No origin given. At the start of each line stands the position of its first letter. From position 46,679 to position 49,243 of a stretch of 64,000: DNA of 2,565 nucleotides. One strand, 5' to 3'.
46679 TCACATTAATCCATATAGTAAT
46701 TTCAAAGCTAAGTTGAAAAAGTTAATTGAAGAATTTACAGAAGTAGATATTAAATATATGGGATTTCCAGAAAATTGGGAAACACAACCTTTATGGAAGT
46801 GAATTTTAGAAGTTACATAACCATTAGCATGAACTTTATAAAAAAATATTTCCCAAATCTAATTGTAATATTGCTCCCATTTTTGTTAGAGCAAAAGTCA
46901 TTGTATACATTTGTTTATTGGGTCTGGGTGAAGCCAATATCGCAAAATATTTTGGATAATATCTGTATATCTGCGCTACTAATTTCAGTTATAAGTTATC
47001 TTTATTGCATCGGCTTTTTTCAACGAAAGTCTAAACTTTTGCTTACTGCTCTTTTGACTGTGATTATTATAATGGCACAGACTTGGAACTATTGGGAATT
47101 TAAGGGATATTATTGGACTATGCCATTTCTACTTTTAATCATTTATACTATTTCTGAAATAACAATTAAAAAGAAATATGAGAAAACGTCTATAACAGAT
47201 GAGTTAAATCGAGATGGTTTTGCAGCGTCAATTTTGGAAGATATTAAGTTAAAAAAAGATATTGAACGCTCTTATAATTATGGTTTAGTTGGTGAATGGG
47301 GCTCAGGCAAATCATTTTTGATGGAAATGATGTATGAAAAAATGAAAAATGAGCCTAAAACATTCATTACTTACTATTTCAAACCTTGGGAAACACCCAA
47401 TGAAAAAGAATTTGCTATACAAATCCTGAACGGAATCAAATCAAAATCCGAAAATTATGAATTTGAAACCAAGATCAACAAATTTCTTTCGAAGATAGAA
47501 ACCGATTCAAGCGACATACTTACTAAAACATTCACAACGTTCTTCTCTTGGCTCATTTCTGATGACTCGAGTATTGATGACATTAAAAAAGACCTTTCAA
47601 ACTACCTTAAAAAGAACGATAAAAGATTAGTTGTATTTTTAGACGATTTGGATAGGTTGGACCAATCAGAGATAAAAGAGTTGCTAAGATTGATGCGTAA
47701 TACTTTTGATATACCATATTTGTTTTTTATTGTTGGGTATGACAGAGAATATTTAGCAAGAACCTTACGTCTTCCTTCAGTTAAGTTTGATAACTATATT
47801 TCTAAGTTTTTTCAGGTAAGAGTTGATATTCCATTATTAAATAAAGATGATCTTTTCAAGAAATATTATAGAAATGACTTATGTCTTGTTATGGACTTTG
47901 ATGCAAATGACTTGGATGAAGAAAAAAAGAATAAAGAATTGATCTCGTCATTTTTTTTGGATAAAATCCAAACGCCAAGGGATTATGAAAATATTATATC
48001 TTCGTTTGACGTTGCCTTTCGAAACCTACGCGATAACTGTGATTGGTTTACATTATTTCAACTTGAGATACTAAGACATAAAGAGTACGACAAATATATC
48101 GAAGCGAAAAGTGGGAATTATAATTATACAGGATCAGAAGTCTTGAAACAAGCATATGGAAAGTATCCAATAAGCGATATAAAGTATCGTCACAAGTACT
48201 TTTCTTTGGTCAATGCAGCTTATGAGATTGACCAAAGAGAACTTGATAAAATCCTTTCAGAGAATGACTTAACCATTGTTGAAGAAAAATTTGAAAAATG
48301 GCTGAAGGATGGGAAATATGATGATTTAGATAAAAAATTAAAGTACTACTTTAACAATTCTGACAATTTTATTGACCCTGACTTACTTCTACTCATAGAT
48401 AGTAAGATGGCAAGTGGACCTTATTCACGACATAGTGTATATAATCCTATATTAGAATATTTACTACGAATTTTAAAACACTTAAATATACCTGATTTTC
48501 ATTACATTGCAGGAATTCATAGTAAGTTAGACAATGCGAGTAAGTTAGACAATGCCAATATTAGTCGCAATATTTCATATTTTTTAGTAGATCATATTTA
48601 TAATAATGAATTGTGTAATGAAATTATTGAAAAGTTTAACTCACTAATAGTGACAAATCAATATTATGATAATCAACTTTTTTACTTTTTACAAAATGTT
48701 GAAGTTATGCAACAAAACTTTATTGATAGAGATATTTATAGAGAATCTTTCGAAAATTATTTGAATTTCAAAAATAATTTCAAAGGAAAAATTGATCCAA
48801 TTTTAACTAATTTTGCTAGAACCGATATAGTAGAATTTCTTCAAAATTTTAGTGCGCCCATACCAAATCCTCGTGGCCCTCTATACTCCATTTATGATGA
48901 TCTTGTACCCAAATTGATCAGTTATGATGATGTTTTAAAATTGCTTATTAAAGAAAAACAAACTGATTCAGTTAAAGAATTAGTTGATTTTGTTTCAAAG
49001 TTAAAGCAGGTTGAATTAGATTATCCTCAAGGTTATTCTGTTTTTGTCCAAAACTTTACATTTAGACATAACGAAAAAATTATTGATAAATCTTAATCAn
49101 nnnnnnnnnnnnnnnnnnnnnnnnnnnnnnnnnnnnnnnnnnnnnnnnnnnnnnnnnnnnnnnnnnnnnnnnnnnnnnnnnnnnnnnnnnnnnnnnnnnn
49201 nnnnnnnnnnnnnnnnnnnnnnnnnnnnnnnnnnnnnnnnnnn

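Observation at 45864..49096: Abi_2 gene plus an N-terminally membrane-anchored KAP P-loop NTPase: candidate two-gene defence islet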

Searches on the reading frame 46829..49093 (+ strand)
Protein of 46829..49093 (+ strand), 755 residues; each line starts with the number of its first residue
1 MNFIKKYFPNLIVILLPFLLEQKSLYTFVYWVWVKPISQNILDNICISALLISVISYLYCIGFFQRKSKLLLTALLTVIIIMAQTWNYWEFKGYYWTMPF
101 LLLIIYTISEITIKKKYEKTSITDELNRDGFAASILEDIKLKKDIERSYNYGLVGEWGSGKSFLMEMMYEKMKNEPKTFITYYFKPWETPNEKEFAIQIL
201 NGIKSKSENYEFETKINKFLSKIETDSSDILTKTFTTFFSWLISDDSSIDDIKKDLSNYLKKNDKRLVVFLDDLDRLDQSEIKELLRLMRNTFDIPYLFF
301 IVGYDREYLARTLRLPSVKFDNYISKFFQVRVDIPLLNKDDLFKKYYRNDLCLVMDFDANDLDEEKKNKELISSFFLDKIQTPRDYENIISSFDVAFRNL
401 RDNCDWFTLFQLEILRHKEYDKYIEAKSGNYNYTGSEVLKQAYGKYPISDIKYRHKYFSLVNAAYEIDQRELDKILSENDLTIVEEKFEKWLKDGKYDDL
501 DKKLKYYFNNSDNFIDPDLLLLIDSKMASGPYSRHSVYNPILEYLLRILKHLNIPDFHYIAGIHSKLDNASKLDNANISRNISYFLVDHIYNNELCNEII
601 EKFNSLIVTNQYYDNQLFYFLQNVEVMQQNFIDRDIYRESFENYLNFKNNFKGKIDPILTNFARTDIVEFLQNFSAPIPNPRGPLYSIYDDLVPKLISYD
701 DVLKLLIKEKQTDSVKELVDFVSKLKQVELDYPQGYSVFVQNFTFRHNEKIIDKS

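Call 5: search_protein_families(library=pfam, proteins=[window:46829-49093:+], max_evalue=0.01)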
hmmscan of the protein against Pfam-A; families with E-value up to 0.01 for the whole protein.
window:46829-49093:+ (755 aa): 7 families
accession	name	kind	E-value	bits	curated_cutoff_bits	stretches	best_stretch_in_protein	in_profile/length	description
PF07693.20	KAP_NTPase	-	1e-33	117.3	20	1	143-395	15-288/293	KAP family P-loop domain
PF13401.12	AAA_22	-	3.4e-08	34.3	27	1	153-301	10-122/130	AAA domain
PF13191.12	AAA_16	-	1.6e-05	25.9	32.6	1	153-300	29-166/167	AAA ATPase domain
PF01637.24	ATPase_2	-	0.00016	22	33.2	1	154-295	26-141/225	ATPase domain predominantly from Archaea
PF24883.2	NPHP3_N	-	0.00048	20.8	24.8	1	153-292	27-149/164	Nephrocystin 3, N-terminal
PF12775.13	AAA_7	-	0.00051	20.1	25.8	0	145-191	30-76/181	P-loop containing dynein motor region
PF00910.28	RNA_helicase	-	0.0078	17.1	21.5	0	153-178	3-31/105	RNA helicase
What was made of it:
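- Checked: Pfam KAP_NTPase scores 1e-33 over residues 143-395 (call 5).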

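Call 6: search_protein_families(library=padloc, proteins=[window:46829-49093:+], max_evalue=0.01)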
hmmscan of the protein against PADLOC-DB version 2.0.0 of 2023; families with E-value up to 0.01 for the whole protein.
window:46829-49093:+ (755 aa): 7 families
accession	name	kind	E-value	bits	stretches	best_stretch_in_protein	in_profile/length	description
PDLC02361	PifA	-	4.3e-31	106.2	2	238-421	157-341/720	PifA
PDLC04959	PDC-S20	-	1.6e-15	55.6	2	242-465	161-393/464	-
PDLC04957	PDC-S20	-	5.4e-10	37.3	2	123-209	5-97/446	-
PDLC02209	QatA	-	1.6e-07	28.4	1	122-190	9-74/646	-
PDLC02210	QatA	-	2e-07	27.9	2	149-187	33-71/593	-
PDLC04958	PDC-S20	-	3.2e-07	28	1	123-233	3-112/458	-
PDLC04140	mad8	-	0.006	14.1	0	142-288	21-180/314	mads_8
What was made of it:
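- On PifA (F plasmid) system: The PADLOC PifA model is matched over positions 157-341 of 720 (call 6).
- KAP: Pfam 1e-33, with a partial PADLOC PifA match at 4.3e-31 (calls 5, 6). It matches PADLOC PifA, PDC-S20 and QatA models (call 6).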

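Call 8: search_protein_families(library=ncbifam, proteins=[window:46829-49093:+], max_evalue=0.01)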
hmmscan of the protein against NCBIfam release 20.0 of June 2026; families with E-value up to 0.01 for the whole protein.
window:46829-49093:+ (755 aa): 1 family
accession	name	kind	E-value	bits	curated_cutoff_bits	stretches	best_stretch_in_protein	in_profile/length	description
NF041923.1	QatA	equivalog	4e-09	35.7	600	1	122-187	9-71/628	Qat anti-phage system ATPase QatA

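Call 12: find_homologous_proteins(query=window:46829-49093:+, max_evalue=0.00001)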
Query window:46829-49093:+ (755 aa): 30 proteins with E <= 0.00001 among 8000 candidates.
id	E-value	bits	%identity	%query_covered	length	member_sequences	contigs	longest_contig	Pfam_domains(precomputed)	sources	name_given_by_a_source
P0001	0.0e+0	1068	66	100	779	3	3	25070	PF07693.21,PF13401.13,PF13191.13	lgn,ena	-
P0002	0.0e+0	1037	62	100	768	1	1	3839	PF07693.21,PF13401.13,PF13191.13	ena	-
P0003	9.0e-247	839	55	97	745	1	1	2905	PF07693.21,PF13401.13,PF13191.13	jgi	jgi:KAP family P-loop domain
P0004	5.0e-243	827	55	100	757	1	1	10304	PF07693.21,PF13401.13,PF13191.13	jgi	-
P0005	1.7e-235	802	62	80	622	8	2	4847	PF07693.21,PF13401.13,PF01637.25,PF13191.13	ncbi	-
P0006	8.2e-233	793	54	97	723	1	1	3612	PF07693.21,PF13401.13,PF01637.25,PF13191.13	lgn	-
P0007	5.4e-223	761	51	100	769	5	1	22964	PF07693.21,PF13401.13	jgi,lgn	-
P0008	3.1e-216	738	50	100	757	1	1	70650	PF07693.21,PF13401.13,PF13191.13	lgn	-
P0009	1.3e-192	660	70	56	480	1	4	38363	PF07693.21,PF13401.13,PF13191.13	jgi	-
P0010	1.4e-185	637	68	55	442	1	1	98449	PF07693.21,PF13401.13,PF01637.25,PF13191.13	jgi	-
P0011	2.2e-170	587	64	55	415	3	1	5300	PF07693.21,PF13401.13,PF01637.25,PF13191.13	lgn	-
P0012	1.3e-81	293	35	83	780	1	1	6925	PF07693.21,PF13401.13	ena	-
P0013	7.0e-47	179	29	67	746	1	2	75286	PF07693.21,PF13401.13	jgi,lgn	jgi:hypothetical protein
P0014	2.7e-37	147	31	53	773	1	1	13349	PF07693.21,PF24883.3,PF13401.13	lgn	-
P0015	4.0e-34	136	25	91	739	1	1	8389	PF10923.15,PF07693.21,PF13401.13,PF13191.13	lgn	-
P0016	6.1e-19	86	25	38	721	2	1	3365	PF07693.21,PF13401.13,PF13191.13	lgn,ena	-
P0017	1.4e-13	68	30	35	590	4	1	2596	PF07693.21,PF13401.13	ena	-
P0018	2.5e-12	64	24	37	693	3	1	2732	PF07693.21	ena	-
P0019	5.0e-12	63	29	39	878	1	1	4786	PF07693.21,PF13401.13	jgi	jgi:hypothetical protein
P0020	1.8e-11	61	25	35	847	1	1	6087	PF07693.21,PF13401.13,PF13191.13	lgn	-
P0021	6.9e-10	56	26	25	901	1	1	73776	PF07693.21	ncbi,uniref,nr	ncbi:hypothetical protein GCM10007103_30630 [Salinimicrobium marinum]|uniref:KAP NTPase domain-conta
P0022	8.1e-9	53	25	40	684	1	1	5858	PF07693.21,PF13401.13,PF13191.13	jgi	jgi:predicted KAP-like P-loop ATPase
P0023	1.0e-8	52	25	42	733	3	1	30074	PF07693.21,PF13191.13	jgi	jgi:hypothetical protein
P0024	1.1e-8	52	27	26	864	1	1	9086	PF07693.21,PF13191.13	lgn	-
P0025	1.4e-8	52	21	38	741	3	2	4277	PF07693.21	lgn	-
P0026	8.1e-8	49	29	29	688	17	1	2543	PF07693.21,PF13401.13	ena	-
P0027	8.2e-8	49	23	39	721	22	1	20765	PF07693.21,PF13401.13,PF13191.13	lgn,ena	-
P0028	3.8e-7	47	22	29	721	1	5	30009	PF07693.21,PF13401.13,PF13191.13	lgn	-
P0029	1.1e-6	46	24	36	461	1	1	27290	PF07693.21,PF12775.14,PF01637.25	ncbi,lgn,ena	-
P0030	7.3e-6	43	28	27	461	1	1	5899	PF07693.21,PF24883.3,PF12775.14,PF01637.25,PF13191.13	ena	-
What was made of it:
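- The family is sparse and patchy: only 30 word-sharing homologs were found (call 12).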

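Call 13: find_encoding_contigs(protein=P0001, flank=6000, max_places=3)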
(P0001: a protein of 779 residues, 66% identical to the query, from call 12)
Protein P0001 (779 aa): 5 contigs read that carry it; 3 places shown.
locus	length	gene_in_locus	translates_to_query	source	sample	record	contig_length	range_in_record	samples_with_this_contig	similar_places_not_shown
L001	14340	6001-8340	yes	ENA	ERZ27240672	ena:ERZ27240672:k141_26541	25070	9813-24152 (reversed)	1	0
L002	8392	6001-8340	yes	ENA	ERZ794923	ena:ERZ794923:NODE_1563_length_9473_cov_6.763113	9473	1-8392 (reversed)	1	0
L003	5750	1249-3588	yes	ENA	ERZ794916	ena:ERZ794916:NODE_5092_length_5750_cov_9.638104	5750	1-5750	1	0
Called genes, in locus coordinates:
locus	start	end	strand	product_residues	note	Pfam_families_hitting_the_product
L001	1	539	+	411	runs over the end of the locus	PF07969:Amidohydro_3 (faint), PF01979:Amidohydro_1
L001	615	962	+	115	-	PF02261:Asp_decarbox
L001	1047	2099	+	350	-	PF03706:LPG_synthase_TM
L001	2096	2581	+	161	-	PF01467:CTP_transf_like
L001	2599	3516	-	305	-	PF15461:BCD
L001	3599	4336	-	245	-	PF01036:Bac_rhodopsin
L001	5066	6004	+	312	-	PF07751:Abi_2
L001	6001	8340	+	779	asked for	PF07693:KAP_NTPase, PF13191:AAA_16 (faint), PF13401:AAA_22 (weak)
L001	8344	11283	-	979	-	PF02811:PHP, PF07733:DNA_pol3_alpha, PF17657:DNA_pol3_finger, PF14579:HHH_6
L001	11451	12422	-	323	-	-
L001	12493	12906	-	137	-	-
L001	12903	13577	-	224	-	-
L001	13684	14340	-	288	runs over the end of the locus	-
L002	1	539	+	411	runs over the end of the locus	PF07969:Amidohydro_3 (faint), PF01979:Amidohydro_1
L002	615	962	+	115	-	PF02261:Asp_decarbox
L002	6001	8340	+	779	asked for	PF07693:KAP_NTPase, PF13191:AAA_16 (faint), PF13401:AAA_22 (weak)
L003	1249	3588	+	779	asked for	PF07693:KAP_NTPase, PF13191:AAA_16 (faint), PF13401:AAA_22 (weak)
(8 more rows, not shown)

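Call 14: find_encoding_contigs(protein=P0004, flank=6000, max_places=2)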
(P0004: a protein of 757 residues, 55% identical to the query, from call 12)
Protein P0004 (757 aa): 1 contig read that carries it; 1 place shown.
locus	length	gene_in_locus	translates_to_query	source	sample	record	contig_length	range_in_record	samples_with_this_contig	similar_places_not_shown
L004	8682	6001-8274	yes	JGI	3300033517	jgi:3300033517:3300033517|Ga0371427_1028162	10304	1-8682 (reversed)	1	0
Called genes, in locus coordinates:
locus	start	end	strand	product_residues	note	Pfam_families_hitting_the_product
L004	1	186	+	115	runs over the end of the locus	PF02261:Asp_decarbox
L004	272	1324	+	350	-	PF03706:LPG_synthase_TM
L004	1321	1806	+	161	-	PF01467:CTP_transf_like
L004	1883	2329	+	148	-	-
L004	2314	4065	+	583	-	-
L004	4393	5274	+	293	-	PF12802:MarR_2 (faint), PF01022:HTH_5 (weak)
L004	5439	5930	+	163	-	PF12802:MarR_2 (weak)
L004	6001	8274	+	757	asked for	PF07693:KAP_NTPase, PF13191:AAA_16 (faint), PF13401:AAA_22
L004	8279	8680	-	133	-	?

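Call 15: find_encoding_contigs(protein=P0007, flank=6000, max_places=2)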
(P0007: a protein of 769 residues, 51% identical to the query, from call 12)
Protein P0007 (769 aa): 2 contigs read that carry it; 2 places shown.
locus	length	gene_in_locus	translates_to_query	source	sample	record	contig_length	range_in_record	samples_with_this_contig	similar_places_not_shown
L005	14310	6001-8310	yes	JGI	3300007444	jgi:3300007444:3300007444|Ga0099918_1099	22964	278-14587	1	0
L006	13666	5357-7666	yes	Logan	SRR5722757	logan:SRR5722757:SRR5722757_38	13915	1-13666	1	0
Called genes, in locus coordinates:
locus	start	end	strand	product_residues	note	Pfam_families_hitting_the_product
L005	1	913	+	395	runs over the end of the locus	?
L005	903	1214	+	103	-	-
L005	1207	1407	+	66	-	-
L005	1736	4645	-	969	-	PF18962:Por_Secre_tail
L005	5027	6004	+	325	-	PF07751:Abi_2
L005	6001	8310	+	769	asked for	PF07693:KAP_NTPase, PF13401:AAA_22 (weak)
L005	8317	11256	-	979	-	PF02811:PHP, PF07733:DNA_pol3_alpha, PF17657:DNA_pol3_finger, PF14579:HHH_6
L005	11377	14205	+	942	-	PF14903:WG_beta_rep (weak)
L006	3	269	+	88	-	?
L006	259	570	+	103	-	-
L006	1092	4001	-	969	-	PF18962:Por_Secre_tail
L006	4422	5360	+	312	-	PF07751:Abi_2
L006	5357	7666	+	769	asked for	PF07693:KAP_NTPase, PF13401:AAA_22 (weak)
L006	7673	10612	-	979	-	PF02811:PHP, PF07733:DNA_pol3_alpha, PF17657:DNA_pol3_finger, PF14579:HHH_6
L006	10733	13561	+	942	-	PF14903:WG_beta_rep (weak)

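Call 16: find_encoding_contigs(protein=P0008, flank=6000, max_places=2)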
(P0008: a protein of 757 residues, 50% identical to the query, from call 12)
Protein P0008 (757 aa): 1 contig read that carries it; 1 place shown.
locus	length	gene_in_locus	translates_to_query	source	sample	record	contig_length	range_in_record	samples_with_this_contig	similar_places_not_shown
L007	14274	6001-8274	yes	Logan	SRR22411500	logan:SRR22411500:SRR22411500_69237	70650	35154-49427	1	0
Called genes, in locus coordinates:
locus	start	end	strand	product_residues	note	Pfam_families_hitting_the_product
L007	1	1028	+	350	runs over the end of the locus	PF03706:LPG_synthase_TM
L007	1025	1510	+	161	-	PF01467:CTP_transf_like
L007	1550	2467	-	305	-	PF15461:BCD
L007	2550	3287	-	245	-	PF01036:Bac_rhodopsin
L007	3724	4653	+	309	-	PF07859:Abhydrolase_3 (weak), PF20434:BD-FAE (weak)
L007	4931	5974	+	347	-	PF07751:Abi_2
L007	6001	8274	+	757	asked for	PF07693:KAP_NTPase, PF13191:AAA_16 (faint), PF13401:AAA_22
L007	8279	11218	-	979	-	PF02811:PHP, PF07733:DNA_pol3_alpha, PF17657:DNA_pol3_finger, PF14579:HHH_6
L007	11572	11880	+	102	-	-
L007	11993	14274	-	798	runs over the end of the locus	-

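Call 18: find_encoding_contigs(protein=P0010, flank=6000, max_places=2)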
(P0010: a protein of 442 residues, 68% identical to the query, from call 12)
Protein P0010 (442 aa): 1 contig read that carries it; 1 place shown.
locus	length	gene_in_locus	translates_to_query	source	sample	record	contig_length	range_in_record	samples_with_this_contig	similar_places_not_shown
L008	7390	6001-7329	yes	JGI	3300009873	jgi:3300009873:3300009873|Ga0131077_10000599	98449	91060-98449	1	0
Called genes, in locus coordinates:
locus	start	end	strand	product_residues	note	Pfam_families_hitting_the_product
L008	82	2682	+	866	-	PF08478:POTRA_1 (faint), PF08479:POTRA_2 (faint), PF07244:POTRA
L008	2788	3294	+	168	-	PF03938:OmpH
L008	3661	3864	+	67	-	-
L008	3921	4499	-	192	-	PF13707:RloB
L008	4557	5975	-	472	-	PF02463:SMC_N, PF13175:AAA_15, PF13304:AAA_21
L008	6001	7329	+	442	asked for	PF01637:ATPase_2 (faint), PF07693:KAP_NTPase, PF13191:AAA_16 (weak), PF13401:AAA_22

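Call 19: find_encoding_contigs(protein=P0013, flank=6000, max_places=2)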
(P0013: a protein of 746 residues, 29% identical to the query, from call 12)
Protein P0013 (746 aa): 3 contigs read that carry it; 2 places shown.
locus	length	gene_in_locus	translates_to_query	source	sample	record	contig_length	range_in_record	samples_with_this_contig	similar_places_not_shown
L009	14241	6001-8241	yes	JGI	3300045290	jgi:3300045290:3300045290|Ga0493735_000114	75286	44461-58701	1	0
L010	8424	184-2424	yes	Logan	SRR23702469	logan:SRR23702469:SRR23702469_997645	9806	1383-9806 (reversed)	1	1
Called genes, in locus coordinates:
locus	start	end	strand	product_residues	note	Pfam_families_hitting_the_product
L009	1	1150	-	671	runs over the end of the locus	PF00801:PKD, PF18911:PKD_4, PF18962:Por_Secre_tail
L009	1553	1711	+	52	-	-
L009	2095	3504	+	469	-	-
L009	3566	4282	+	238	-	-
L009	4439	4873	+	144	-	-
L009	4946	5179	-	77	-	-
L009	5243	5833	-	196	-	-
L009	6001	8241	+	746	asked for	PF07693:KAP_NTPase, PF13401:AAA_22 (weak)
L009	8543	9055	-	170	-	PF22769:DCD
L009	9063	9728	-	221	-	-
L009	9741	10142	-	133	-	-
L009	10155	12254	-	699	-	PF00004:AAA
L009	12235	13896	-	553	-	PF02511:Thy1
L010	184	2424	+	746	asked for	PF07693:KAP_NTPase, PF13401:AAA_22 (weak)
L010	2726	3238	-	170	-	PF22769:DCD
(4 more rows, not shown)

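Call 20: find_encoding_contigs(protein=P0012, flank=6000, max_places=2)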
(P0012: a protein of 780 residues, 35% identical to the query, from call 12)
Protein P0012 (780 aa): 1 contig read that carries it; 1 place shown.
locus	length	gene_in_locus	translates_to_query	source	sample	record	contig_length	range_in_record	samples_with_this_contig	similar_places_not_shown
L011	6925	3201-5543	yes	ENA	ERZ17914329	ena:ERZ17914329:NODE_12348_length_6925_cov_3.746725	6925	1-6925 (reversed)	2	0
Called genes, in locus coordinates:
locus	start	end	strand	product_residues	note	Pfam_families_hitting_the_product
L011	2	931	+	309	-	?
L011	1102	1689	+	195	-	PF05257:CHAP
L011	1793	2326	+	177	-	PF01872:RibD_C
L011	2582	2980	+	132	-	-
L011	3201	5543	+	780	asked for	PF07693:KAP_NTPase, PF13401:AAA_22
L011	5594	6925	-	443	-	?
